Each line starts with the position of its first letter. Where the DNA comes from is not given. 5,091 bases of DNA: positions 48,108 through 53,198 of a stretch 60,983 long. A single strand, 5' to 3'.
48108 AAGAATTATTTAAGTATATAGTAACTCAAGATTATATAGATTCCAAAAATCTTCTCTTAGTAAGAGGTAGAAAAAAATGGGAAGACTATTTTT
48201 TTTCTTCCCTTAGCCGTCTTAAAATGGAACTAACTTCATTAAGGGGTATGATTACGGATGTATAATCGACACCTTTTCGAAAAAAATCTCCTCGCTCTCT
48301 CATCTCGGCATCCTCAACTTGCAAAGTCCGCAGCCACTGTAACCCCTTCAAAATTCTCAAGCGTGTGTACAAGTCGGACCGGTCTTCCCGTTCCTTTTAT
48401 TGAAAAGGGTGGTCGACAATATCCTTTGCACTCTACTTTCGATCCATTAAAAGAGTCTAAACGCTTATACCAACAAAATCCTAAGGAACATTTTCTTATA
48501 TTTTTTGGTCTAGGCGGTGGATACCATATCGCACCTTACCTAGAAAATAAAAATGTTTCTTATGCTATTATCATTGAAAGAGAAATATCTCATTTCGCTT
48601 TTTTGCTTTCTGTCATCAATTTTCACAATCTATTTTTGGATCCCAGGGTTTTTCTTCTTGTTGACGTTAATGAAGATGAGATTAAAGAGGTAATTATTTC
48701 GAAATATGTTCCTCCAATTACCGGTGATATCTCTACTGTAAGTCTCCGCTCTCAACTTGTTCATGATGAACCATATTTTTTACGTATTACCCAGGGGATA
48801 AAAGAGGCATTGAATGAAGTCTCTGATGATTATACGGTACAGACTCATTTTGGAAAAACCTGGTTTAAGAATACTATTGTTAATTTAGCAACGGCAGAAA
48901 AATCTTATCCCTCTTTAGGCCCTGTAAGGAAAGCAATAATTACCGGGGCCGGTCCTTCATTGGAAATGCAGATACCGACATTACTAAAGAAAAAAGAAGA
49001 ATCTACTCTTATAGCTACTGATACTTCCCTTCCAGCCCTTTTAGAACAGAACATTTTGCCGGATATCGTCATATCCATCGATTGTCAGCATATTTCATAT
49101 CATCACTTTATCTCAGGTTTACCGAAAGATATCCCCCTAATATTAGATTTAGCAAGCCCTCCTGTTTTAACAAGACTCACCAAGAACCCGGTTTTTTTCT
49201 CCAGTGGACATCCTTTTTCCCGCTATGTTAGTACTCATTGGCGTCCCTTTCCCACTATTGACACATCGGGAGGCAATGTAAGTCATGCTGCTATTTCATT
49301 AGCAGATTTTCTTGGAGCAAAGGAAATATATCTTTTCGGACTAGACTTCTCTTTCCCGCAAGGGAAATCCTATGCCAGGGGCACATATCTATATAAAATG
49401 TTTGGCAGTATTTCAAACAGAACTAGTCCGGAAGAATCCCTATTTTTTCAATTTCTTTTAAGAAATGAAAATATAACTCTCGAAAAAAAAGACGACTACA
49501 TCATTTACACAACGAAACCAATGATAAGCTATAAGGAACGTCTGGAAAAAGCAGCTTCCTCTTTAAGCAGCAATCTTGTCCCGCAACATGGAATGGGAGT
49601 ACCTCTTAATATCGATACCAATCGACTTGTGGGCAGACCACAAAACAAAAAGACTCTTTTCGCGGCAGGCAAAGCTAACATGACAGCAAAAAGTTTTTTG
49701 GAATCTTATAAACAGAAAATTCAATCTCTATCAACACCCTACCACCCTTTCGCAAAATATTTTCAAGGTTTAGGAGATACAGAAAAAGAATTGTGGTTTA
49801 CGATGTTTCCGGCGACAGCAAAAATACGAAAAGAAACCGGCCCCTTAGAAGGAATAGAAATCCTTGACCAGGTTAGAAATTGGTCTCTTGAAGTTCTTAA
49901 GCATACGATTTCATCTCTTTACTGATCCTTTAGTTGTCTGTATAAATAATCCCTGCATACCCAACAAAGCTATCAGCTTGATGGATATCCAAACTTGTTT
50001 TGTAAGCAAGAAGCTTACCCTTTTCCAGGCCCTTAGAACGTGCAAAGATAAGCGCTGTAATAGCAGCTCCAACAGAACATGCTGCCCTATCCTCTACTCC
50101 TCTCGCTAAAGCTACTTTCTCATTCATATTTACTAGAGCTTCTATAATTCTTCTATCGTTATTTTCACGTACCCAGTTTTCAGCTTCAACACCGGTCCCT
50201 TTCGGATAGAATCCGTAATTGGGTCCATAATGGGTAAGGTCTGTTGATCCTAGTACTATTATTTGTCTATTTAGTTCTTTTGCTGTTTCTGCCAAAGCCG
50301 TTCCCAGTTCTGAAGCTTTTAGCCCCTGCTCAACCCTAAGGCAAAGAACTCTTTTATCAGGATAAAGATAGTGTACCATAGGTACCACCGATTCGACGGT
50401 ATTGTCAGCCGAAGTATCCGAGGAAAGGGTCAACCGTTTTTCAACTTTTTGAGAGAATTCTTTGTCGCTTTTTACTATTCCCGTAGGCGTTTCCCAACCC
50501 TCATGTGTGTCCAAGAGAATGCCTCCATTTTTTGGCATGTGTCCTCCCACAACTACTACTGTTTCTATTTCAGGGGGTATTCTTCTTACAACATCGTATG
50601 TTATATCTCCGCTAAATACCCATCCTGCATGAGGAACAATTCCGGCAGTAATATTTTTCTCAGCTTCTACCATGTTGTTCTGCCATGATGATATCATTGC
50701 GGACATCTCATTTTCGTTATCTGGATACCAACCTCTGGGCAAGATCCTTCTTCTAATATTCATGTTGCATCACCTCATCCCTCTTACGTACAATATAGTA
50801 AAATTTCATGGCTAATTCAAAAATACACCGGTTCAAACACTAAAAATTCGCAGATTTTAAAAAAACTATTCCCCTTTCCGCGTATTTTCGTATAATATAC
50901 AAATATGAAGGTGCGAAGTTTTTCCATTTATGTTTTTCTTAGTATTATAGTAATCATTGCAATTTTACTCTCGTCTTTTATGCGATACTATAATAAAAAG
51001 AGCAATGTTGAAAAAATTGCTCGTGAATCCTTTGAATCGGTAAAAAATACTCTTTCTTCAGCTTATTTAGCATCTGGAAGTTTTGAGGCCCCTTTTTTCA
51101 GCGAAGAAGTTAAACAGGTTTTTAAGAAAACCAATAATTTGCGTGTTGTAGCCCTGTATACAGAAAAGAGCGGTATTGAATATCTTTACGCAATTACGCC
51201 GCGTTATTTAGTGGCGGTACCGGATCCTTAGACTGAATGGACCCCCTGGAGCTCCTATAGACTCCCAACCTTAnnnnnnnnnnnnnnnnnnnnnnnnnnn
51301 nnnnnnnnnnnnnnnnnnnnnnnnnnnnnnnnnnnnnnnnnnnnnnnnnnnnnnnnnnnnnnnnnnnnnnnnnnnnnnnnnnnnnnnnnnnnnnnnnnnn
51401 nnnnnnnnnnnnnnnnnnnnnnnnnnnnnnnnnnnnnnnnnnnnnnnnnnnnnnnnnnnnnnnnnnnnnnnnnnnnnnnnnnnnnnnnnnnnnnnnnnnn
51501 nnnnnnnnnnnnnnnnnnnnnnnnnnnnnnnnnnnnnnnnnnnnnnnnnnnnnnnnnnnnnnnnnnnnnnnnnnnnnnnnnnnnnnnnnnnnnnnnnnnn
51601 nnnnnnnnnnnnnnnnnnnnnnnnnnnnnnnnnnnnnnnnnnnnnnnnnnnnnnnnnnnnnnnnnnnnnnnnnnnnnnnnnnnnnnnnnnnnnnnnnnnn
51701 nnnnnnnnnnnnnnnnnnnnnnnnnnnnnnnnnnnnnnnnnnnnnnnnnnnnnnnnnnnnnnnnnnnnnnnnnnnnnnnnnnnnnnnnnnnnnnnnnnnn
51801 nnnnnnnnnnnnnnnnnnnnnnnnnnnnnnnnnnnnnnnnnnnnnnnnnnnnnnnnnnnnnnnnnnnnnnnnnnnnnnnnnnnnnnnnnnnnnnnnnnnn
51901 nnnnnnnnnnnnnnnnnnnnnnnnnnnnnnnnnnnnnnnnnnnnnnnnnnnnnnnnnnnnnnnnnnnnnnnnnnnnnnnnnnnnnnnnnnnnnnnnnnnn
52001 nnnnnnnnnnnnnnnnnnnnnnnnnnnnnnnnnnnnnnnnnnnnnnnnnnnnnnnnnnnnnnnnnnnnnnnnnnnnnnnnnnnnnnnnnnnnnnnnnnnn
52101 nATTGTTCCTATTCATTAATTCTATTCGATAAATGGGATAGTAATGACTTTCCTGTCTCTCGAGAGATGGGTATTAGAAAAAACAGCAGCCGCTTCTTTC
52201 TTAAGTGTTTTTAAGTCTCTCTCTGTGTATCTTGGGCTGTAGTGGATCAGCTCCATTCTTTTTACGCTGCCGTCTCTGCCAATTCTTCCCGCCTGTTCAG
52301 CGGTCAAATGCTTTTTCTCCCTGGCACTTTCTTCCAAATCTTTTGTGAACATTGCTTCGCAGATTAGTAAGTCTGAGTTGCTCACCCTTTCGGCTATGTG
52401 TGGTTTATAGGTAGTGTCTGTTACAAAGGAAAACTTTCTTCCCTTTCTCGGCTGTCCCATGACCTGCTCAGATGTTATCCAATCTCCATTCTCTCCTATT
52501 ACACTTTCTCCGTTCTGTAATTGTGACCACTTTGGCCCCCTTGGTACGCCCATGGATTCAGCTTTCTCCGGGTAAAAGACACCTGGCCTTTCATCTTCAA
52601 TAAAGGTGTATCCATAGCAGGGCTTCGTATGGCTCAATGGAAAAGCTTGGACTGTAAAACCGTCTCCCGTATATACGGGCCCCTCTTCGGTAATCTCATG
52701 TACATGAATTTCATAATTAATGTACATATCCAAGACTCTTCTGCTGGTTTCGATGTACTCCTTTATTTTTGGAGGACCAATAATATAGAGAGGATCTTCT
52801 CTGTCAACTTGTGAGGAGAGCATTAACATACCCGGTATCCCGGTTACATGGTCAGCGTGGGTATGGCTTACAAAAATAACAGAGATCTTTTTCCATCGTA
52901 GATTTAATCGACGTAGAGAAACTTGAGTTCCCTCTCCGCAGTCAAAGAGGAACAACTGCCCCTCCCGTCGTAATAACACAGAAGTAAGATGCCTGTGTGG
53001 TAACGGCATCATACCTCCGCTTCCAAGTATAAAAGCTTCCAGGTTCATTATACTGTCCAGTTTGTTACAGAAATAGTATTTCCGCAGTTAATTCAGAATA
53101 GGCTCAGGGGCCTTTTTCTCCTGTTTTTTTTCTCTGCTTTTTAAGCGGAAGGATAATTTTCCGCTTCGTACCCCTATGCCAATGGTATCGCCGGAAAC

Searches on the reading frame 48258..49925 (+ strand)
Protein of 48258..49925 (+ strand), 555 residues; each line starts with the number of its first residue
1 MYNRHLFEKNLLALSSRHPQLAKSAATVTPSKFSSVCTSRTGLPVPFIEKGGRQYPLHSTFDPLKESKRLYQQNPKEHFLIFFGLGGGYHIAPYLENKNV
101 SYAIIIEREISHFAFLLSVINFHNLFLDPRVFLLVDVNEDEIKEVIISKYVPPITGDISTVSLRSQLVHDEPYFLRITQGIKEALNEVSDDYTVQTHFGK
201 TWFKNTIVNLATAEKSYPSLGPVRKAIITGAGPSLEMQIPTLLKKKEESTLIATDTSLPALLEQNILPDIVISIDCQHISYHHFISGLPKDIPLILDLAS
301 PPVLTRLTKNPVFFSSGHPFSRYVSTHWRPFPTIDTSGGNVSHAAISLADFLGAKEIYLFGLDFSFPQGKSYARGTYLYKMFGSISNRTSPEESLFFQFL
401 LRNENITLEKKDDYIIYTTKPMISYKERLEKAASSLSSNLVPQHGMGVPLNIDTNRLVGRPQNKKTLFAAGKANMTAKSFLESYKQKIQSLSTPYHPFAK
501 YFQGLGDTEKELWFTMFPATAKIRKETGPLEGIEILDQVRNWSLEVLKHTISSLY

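Call 4: search_protein_families(library=pfam, proteins=[window:48258-49925:+], max_evalue=0.1)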
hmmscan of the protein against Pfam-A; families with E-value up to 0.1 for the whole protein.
window:48258-49925:+ (555 aa): 2 families
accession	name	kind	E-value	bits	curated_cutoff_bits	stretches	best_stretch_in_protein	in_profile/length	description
PF01973.23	MptE-like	-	2e-33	116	34.6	1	206-368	3-170/171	6-hydroxymethylpterin diphosphokinase MptE-like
PF20157.4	Maf_flag10_N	-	5.7e-08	32.9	23.5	1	65-126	93-161/228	Glycosyltransferase Maf N-terminal domain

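Call 5: search_protein_families(library=ncbifam, proteins=[window:48258-49925:+], max_evalue=0.1)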
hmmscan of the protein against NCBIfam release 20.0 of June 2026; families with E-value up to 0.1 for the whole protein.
window:48258-49925:+ (555 aa): 2 families
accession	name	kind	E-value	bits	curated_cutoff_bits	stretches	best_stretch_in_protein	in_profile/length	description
NF050051.1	FlagModPseD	domain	5.6e-22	78.1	670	1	5-374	2-383/640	flagellin modification protein PseD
NF009847.0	PRK13318.1-5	equivalog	0.0095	15.3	381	0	132-190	47-101/256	type III pantothenate kinase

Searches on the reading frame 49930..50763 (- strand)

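Call 5: search_protein_families(library=ncbifam, proteins=[window:49930-50763:-], max_evalue=0.1)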
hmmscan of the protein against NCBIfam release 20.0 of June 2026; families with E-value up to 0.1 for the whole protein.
window:49930-50763:- (277 aa): 3 families
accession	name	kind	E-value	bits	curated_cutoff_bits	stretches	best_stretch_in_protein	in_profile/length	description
TIGR04336.1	AmmeMemoSam_B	hypoth_equivalog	4.4e-55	186.8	26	1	4-273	1-269/270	AmmeMemoRadiSam system protein B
NF001987.0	PRK00782.1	equivalog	3e-43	148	295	1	11-274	10-265/267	MEMO1 family protein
TIGR00191.1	thrB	equivalog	0.061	12.2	168.25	1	198-262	71-133/304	homoserine kinase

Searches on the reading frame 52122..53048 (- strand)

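Call 37: search_protein_families(library=pfam, proteins=[window:52122-53048:-], max_evalue=0.00001)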
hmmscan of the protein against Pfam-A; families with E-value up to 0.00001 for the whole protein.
window:52122-53048:- (308 aa): 2 families
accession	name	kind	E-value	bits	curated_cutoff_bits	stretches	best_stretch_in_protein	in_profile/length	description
PF12706.13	Lactamase_B_2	-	1.6e-22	80.5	27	2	33-150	3-131/200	Beta-lactamase superfamily domain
PF00753.33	Lactamase_B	-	4e-10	40.4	22.7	1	23-153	8-142/196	Metallo-beta-lactamase superfamily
